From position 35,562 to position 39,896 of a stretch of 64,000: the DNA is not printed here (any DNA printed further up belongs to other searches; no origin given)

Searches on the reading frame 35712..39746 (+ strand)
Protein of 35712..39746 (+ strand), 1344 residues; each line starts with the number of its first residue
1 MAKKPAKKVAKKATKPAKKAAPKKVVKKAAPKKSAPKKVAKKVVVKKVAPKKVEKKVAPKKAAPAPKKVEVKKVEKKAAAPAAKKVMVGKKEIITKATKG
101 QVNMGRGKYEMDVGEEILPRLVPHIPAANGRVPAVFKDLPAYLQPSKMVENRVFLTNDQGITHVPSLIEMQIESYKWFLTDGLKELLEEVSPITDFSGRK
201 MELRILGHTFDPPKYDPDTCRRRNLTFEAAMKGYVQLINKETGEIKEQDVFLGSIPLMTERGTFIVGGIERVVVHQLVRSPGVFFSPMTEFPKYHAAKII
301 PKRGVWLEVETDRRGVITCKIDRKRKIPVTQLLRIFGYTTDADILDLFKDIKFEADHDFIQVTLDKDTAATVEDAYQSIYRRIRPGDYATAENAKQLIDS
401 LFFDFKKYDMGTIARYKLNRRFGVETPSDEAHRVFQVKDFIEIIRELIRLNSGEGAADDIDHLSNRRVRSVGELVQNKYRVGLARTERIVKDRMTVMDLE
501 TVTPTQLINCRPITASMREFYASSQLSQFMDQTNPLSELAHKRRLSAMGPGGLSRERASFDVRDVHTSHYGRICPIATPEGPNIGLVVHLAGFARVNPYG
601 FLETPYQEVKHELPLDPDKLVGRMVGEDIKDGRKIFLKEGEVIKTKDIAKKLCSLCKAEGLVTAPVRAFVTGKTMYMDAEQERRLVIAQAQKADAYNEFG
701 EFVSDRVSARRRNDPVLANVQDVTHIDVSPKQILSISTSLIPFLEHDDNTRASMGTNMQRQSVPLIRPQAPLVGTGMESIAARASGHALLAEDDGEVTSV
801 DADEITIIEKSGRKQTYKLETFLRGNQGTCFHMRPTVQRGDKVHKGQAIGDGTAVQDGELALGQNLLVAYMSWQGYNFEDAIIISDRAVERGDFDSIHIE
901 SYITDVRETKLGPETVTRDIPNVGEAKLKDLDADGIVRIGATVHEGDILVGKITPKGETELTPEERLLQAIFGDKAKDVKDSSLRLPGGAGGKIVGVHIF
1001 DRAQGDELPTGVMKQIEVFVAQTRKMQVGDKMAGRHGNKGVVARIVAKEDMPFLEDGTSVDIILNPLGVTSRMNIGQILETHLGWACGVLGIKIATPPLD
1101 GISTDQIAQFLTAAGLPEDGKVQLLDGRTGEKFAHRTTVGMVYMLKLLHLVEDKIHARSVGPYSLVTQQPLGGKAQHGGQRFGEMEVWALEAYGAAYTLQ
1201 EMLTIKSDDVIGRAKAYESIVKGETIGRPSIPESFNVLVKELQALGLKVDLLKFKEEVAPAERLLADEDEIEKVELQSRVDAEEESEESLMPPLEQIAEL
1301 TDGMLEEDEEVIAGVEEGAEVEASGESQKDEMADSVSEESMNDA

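Call 68: search_protein_families(library=pfam, proteins=[window:35712-39746:+], max_evalue=0.00001)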
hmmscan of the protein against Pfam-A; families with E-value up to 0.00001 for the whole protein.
window:35712-39746:+ (1344 aa): 6 families
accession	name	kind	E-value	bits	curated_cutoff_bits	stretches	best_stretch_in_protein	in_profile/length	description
PF00562.33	RNA_pol_Rpb2_6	-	4.3e-125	418.2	23.4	1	791-1176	2-373/373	RNA polymerase Rpb2, domain 6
PF04561.19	RNA_pol_Rpb2_2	-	2.3e-29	102.9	21.7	1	296-469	21-190/190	RNA polymerase Rpb2, domain 2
PF04565.21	RNA_pol_Rpb2_3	-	3.3e-28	98.1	21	1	528-596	1-68/68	RNA polymerase Rpb2, domain 3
PF04560.25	RNA_pol_Rpb2_7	-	3.8e-27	95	32.1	1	1178-1252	1-85/87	RNA polymerase Rpb2, domain 7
PF04563.20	RNA_pol_Rpb2_1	-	5.3e-15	55.9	28.2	1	167-515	2-203/203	RNA polymerase beta subunit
PF10385.14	RNA_pol_Rpb2_45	-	4.2e-12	46.4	28.2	1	670-729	9-66/66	RNA polymerase beta subunit external 1 domain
